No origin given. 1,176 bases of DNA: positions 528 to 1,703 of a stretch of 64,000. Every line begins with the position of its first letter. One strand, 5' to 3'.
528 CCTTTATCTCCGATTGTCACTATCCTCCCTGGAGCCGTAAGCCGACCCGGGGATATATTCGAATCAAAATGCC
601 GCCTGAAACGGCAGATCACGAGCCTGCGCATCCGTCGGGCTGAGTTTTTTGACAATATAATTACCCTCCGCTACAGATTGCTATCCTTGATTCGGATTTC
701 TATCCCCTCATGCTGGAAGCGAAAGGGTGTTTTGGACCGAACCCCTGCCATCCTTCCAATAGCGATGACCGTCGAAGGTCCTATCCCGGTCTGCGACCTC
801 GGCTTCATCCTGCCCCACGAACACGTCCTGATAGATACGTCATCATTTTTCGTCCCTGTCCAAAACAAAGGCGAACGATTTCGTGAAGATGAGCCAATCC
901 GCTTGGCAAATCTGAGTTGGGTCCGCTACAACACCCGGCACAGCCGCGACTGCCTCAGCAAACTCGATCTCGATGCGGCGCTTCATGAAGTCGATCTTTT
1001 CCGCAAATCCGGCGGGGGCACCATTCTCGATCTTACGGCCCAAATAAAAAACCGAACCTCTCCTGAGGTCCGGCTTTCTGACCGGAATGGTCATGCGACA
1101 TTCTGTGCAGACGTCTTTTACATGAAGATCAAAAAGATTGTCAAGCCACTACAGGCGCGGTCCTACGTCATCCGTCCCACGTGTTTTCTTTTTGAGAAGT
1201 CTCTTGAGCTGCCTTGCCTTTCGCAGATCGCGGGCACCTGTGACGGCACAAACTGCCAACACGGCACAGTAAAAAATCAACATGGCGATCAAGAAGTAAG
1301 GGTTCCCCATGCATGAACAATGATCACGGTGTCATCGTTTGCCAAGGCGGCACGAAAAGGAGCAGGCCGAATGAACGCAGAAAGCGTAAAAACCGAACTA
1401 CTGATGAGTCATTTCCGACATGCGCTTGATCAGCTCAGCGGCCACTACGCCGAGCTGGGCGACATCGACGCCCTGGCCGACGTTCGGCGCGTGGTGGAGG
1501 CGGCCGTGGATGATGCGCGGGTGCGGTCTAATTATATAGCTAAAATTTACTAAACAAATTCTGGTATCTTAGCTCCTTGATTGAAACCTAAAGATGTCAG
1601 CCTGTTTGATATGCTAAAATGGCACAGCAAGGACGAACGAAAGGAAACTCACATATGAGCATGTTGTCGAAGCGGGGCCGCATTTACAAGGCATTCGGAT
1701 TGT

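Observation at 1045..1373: Unannotated 53-aa membrane micro-ORF module (copy 1) sits at the break point of a phosphotriesterase-like gene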

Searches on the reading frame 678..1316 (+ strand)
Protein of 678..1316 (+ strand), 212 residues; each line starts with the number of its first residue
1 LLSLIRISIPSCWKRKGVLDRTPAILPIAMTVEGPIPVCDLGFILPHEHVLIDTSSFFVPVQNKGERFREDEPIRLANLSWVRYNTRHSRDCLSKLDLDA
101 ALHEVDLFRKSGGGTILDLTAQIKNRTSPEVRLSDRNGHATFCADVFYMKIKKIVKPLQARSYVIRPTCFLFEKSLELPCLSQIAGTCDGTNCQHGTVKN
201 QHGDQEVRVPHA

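Call 8: search_protein_families(library=pfam, max_evalue=1, proteins=[window:678-1316:+])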
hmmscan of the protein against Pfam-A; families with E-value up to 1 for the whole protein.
window:678-1316:+ (212 aa): 1 family
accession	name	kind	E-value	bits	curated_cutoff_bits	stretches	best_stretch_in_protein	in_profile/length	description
PF02126.24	PTE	-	0.0014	18.6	22.4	1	39-129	4-68/298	Phosphotriesterase family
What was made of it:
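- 765..1037 (+): Phosphotriesterase-related pseudogene. Only the N-terminal part survives, about 93 of about 356 residues, including the HxH metal-binding motif. It is joined to the end of the module at 1033-1042. Call 8 (Pfam PTE, E 0.0014, profile positions 4-68 of 298).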

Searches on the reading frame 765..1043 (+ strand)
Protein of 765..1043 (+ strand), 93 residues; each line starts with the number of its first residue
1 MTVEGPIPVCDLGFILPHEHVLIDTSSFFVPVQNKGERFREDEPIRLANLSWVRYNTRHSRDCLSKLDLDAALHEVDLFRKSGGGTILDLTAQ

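Call 70: search_solved_structures(query=window:765-1043:+, max_evalue=1, show_alignments=1)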
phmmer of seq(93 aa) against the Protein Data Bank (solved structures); distinct sequences matched with E-value up to 1: 93 (the best 60 are shown).
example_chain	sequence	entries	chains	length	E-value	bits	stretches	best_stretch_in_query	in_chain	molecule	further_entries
9efa_A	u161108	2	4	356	4.4e-09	39.4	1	1-91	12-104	Phosphotriesterase-related protein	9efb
3k2g_A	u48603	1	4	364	5.3e-09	39.2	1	1-92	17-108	Resiniferatoxin-binding, phosphotriesterase-related protein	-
3rhg_A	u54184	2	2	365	6.4e-06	29.3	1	2-92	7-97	Putative phophotriesterase | Amidohydrolase Pmi1525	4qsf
3f4c_A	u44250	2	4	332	0.0058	19.8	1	2-49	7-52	Organophosphorus hydrolase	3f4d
3a3w_A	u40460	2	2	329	0.007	19.6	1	2-29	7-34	Phosphotriesterase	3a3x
3orw_A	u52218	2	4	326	0.0077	19.4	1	2-49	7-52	Phosphotriesterase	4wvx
4h9v_A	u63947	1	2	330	0.0079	19.4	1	2-49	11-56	Phosphotriesterase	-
4h9y_A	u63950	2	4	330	0.0079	19.4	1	2-49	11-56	Phosphotriesterase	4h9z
4h9u_A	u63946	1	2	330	0.0079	19.4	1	2-49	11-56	Phosphotriesterase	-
4ha0_A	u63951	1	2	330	0.0079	19.4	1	2-49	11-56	Phosphotriesterase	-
6jss_A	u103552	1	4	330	0.0079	19.4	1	2-49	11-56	Phosphotriesterase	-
4h9x_A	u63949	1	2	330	0.0079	19.4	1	2-49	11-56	Phosphotriesterase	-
4h9t_A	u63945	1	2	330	0.0079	19.4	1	2-49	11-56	Phosphotriesterase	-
3ojg_A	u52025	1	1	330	0.0079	19.4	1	2-49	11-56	Phosphotriesterase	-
6jst_A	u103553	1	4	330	0.0079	19.4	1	2-49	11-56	Phosphotriesterase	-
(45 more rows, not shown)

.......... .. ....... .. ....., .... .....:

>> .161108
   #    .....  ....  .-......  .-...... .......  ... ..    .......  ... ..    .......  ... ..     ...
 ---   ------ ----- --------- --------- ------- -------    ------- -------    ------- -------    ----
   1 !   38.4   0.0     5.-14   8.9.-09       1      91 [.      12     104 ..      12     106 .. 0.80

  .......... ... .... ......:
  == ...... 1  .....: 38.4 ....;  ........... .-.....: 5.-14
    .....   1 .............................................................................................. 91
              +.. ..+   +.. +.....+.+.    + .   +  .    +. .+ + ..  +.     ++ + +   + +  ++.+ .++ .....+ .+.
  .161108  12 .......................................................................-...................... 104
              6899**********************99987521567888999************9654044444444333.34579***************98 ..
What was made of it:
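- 765..1037 (+): Call 70 (PDB 9efa/3k2g, E 4e-9).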

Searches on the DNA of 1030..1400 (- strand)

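Call 17: search_dna_similar(query=window:1030-1400:-, collection=plasmids, mode=distant, max_evalue=0.01)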
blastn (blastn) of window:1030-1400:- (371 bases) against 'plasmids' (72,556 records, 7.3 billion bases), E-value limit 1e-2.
No match.

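Call 18: search_dna_similar(query=window:1030-1400:-, collection=phages, mode=distant, max_evalue=0.01)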
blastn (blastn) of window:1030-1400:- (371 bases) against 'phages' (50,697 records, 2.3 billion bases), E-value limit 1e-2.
No match.

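Call 37: search_rna_families(sources=[L001, L003], threshold=evalue, max_evalue=1)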
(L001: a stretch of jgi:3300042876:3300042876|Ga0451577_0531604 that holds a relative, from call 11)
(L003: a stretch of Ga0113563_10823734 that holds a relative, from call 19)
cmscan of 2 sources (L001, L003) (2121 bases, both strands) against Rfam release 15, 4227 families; matches with E-value up to 1: 3.
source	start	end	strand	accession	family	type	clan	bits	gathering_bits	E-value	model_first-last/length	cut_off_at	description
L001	727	861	-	RF00495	IRES_Hsp70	Cis-reg; IRES;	-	22.1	80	0.0054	1-216/216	no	Heat shock protein 70 (Hsp70) internal ribosome entry site (IRES)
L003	996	1026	-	RF00462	IRES_APC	Cis-reg; IRES;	-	19.9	50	0.92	12-42/53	no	APC internal ribosome entry site (IRES)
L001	848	960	-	RF00195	RsmY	Gene; sRNA;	CL00106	16.1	57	0.5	1-121/121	no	RsmY RNA family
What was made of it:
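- Tried and rejected: Rfam at permissive thresholds gave only noise (call 37).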

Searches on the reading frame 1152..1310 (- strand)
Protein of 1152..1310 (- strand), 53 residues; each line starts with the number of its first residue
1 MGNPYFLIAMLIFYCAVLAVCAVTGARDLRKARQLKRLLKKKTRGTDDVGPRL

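Call 8: search_protein_families(library=pfam, max_evalue=1, proteins=[window:1152-1310:-])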
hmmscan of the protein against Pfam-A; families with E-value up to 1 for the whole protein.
seq(53 aa): 1 family
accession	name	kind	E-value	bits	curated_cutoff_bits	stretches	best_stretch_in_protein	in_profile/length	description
PF06305.16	LapA_dom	-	0.15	12.4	28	1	7-42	24-59/64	Lipopolysaccharide assembly protein A domain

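Call 9: find_homologous_proteins(query=window:1152-1310:-, max_evalue=10)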
Query seq(53 aa) (53 aa): 1 proteins with E <= 10 among 1 candidates.
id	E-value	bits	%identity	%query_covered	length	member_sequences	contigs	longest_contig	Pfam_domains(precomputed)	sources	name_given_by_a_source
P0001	3.2e-23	97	89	100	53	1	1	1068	-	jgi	jgi:hypothetical protein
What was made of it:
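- Neither window peptide is present as a called gene in the protein collection (call 9).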

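Call 11: find_encoding_contigs(protein=P0001, flank=10000)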
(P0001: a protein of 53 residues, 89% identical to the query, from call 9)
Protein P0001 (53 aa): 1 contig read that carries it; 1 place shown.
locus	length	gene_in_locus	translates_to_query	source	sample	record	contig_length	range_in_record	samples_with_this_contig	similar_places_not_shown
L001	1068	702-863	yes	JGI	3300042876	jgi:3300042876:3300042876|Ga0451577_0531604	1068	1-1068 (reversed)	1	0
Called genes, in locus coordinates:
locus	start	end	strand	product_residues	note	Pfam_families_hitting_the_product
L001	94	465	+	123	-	PF04972:BON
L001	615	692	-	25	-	-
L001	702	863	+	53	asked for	-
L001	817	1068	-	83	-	?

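Call 19: find_related_loci(query=A2, collection=metagenome_contigs, flank=5000)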
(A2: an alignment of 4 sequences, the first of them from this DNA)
Query A2 (53 aa) in metagenome_contigs; peptide patterns used: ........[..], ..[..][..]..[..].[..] (x = any residue, [..] = any of these).
91 stretches matched a pattern; 2 encode a relative of the query (tblastn E <= 1e-3); 2 distinct loci.
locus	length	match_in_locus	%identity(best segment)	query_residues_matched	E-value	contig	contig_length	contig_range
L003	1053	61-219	100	1-53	4e-34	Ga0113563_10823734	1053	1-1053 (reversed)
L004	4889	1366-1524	100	1-53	2e-33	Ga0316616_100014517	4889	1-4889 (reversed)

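Call 20: find_related_loci(query=A2, collection=viral_contigs, flank=5000)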
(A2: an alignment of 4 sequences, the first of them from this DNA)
Query A2 (53 aa) in viral_contigs; peptide patterns used: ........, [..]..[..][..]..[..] (x = any residue, [..] = any of these).
152 stretches matched a pattern, but none encodes a relative of the query by tblastn (E <= 1e-3).

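Call 46: search_protein_families(library=ncbifam, max_evalue=1, proteins=[window:1152-1310:-])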
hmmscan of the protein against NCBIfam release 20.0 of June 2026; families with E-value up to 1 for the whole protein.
window:1152-1310:- (53 aa): 2 families
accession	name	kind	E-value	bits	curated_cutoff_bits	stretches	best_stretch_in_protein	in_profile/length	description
TIGR02209.1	ftsL_broad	equivalog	0.022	14.7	42.45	1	5-35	5-35/85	cell division protein FtsL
NF002377.0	PRK01371.1-4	equivalog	0.12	12.8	96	1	7-42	14-49/119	sec-independent translocase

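Call 51: search_protein_representatives(alignment_id=A3)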
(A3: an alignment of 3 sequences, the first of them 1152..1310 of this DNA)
Query: 3 sequences, 53 profile positions. Proteins with E-value up to 0.001 (for the whole library): 5; up to 1e-10: 2; up to 1e-30: 1. The best 5 are listed.
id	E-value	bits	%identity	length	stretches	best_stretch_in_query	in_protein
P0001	6.1e-35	134.9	-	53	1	1-53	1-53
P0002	3.1e-12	62.2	-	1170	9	4-29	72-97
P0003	2.1e-06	43.5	-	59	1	1-45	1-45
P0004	7.6e-06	41.8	-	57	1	3-46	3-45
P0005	1.4e-05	41.0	-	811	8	18-30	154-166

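Call 53: find_encoding_contigs(protein=P0003, flank=6000)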
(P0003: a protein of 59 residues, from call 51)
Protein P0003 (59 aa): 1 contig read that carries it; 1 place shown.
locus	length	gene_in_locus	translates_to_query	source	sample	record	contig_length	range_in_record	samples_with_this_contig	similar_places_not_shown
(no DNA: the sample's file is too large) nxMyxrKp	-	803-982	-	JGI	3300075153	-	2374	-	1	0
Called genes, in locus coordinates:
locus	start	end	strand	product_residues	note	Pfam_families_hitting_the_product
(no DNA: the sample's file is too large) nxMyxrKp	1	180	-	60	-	?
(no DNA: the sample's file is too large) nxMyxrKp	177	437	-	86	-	-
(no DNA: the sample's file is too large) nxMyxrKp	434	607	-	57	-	-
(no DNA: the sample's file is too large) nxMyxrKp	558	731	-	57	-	-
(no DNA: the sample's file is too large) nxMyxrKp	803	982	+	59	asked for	-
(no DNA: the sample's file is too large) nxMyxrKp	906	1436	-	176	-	-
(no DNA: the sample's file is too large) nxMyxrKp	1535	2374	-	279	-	?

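Call 54: find_encoding_contigs(protein=P0004, flank=6000)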
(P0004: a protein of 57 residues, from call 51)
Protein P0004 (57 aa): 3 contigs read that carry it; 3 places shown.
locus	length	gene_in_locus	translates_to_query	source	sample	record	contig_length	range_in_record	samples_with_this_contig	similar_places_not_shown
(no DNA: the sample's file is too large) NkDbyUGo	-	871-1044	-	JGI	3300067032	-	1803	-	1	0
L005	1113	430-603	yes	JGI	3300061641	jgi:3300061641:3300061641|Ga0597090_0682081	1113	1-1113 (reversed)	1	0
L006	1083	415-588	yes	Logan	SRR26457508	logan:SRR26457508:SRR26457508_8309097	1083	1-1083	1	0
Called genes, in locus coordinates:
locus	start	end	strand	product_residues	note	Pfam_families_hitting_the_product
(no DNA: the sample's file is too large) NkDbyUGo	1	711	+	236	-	?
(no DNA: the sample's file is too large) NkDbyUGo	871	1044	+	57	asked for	-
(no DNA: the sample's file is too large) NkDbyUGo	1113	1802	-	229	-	?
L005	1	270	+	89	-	?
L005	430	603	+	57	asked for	-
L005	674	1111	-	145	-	?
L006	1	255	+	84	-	?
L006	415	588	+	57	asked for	-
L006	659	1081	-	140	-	?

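Call 58: find_homologous_proteins(query=A4, max_evalue=1)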
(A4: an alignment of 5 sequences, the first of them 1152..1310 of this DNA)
Query A4 (5 sequences) (53 aa, profile of the alignment): 4 proteins with E <= 1 among 44 candidates.
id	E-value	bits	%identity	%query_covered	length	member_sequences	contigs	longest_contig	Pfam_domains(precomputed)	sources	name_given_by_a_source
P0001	7.3e-28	114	89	100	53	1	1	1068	-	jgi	jgi:hypothetical protein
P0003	1.3e-27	113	43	96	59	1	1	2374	-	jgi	jgi:hypothetical protein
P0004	5.7e-27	111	55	83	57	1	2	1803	-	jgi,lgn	jgi:hypothetical protein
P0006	1.4e-20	90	77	100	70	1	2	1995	-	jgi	jgi:hypothetical protein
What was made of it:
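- P0001 and P0006 are close copies (calls 9, 58).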

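Call 60: find_encoding_contigs(protein=P0006, flank=6000)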
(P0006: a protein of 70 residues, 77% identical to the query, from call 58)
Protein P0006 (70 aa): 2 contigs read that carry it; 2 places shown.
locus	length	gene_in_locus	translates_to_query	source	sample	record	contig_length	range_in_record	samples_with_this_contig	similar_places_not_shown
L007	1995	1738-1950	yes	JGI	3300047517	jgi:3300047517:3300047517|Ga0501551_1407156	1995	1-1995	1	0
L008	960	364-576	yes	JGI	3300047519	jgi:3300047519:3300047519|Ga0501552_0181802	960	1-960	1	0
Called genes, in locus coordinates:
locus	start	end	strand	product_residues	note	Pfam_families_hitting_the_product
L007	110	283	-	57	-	-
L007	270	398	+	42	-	-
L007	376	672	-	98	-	-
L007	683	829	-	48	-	-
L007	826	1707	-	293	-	PF20109:Trans_reg_dom (faint)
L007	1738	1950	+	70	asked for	-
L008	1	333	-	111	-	?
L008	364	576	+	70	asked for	-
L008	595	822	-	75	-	PF12728:HTH_17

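Call 63: search_protein_families(library=phrogs, max_evalue=0.1, proteins=[window:1152-1310:-, P0003, P0004, P0006, L007:826-1707:-])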
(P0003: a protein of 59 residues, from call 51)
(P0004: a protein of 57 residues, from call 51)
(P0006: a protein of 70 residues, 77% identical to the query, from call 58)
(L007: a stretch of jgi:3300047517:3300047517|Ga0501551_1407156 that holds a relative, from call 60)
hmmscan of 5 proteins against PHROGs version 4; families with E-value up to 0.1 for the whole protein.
window:1152-1310:- (53 aa): 0 families

P0003 (59 aa): 0 families

P0004 (57 aa): 0 families

P0006 (70 aa): 0 families

L007:826-1707:- (293 aa): 0 families

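Call 64: search_protein_families(library=padloc, max_evalue=0.1, proteins=[window:1152-1310:-, P0003, P0004, L007:826-1707:-, L008:595-822:-])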
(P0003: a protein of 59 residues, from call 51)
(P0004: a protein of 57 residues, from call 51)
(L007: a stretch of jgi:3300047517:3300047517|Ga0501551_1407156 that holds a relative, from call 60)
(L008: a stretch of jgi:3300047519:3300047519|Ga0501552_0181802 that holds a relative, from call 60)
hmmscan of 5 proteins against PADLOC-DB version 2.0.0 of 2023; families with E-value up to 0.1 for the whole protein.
window:1152-1310:- (53 aa): 0 families

P0003 (59 aa): 0 families

P0004 (57 aa): 0 families

L007:826-1707:- (293 aa): 0 families

L008:595-822:- (75 aa): 2 families
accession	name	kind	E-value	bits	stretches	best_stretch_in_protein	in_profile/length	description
PDLC04133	mad1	-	5.6e-07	27.8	1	5-52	5-48/60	mads_1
PDLC01850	CARF3--CARF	-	0.031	12.1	1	7-28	161-182/209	-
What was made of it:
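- L008 has an HTH_17 (excisionase/AlpA-type) gene 18 nt downstream (calls 60, 64).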

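Call 76: search_protein_families(library=pfam, max_evalue=0.01, proteins=[L007:826-1707:-])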
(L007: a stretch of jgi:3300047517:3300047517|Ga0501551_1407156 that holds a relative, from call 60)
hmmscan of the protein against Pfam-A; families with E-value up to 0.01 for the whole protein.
L007:826-1707:- (293 aa): 1 family
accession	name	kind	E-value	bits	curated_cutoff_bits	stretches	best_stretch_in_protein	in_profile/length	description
PF20109.4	Trans_reg_dom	-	2.4e-05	25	23.8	1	19-55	21-57/60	Proteobacterial transcriptional regulator-like domain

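Call 88: predict_structure(alignment_id=A4)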
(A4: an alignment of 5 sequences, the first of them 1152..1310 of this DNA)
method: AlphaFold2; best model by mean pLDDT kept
length: 53 residues; sequences in the alignment: 5
mean_pLDDT: 75.0   pTM: 0.38
mean pLDDT of the five models: 75.0, 74.7, 74.7, 72.8, 72.3
residues with pLDDT >= 90: 14; 70-90: 13; 50-70: 24; < 50: 2
segments of 3 or more residues with pLDDT < 50: none
pLDDT, mean of each block of 10 residues (from residue 1): 85 94 79 68 57 50
secondary structure, 60 per line:
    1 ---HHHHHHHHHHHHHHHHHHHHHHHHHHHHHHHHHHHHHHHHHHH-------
elements in order: H4-46
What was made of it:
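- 1149..1310 (-): Small ORF, copy 1: 53 aa. One transmembrane helix (residues about 6-24) followed by a basic tail (11 K/R, 3 D/E). Call 88 (AlphaFold2 gives a single helix, residues 4-46).
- On Type I toxin-antitoxin system: Predicted single helix, residues 4-46 (call 88).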

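Call 89: search_dna_similar(query=window:1152-1310:-, collection=phages, mode=protein, max_evalue=1, max_rows=10)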
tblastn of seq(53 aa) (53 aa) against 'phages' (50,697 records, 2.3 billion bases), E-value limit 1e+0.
No match.

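Call 90: search_dna_similar(query=window:1152-1310:-, collection=plasmids, mode=protein, max_evalue=1, max_rows=10)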
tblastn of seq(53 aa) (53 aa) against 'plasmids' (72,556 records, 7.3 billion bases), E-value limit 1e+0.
No match.
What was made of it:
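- Tried and rejected: Public records: blastn and tblastn against phage and plasmid records found no match (calls 17, 18, 89, 90).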

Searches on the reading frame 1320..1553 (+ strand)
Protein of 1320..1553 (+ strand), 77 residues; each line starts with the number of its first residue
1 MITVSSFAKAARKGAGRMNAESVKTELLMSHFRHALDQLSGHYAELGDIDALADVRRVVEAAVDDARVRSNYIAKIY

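Call 8: search_protein_families(library=pfam, max_evalue=1, proteins=[window:1320-1553:+])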
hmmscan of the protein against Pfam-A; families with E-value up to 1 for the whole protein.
window:1320-1553:+ (77 aa): 1 family
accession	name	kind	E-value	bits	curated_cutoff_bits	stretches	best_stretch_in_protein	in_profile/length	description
PF13326.11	PSII_Pbs27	-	0.0022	18.7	25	1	20-67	89-137/140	Photosystem II Pbs27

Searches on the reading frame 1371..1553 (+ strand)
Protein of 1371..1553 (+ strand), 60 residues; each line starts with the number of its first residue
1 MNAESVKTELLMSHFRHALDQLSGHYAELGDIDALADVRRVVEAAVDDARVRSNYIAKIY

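Call 46: search_protein_families(library=ncbifam, max_evalue=1, proteins=[window:1371-1553:+])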
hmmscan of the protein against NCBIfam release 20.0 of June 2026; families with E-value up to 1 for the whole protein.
window:1371-1553:+ (60 aa): 0 families

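Call 63: search_protein_families(library=phrogs, max_evalue=0.1, proteins=[window:1371-1553:+])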
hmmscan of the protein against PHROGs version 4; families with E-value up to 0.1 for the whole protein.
window:1371-1553:+ (60 aa): 0 families

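Call 64: search_protein_families(library=padloc, max_evalue=0.1, proteins=[window:1371-1553:+])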
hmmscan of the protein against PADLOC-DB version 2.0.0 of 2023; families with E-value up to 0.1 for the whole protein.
window:1371-1553:+ (60 aa): 0 families
